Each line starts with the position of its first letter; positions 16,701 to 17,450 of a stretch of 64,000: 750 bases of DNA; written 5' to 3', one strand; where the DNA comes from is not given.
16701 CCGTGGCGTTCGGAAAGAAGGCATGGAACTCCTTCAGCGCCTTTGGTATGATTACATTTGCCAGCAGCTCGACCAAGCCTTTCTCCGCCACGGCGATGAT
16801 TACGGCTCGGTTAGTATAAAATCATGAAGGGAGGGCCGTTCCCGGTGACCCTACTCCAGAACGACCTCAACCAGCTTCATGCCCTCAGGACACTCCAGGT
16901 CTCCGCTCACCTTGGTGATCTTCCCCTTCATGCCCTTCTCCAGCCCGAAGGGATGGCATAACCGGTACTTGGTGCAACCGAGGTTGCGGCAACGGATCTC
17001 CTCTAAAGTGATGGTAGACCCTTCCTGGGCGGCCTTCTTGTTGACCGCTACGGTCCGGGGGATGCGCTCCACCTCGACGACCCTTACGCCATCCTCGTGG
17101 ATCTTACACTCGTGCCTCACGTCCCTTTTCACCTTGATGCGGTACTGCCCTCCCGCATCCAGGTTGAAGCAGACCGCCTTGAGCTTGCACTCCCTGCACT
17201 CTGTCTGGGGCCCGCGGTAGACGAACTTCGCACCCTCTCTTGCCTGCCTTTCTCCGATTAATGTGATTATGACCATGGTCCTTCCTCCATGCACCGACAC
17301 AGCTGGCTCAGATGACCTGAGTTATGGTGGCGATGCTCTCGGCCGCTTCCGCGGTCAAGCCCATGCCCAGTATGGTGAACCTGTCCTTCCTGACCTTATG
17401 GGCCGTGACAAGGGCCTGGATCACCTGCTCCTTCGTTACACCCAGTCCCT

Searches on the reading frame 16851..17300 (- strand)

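Call 81: search_protein_families(library=ncbifam, proteins=[window:16851-17300:-], max_evalue=0.000001)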
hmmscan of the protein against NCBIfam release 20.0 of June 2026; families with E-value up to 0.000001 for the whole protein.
window:16851-17300:- (149 aa): 1 family
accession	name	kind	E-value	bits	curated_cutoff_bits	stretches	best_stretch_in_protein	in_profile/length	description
NF002253.0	PRK01177.1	equivalog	5.7e-35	120.1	166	1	9-147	1-139/143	hypothetical protein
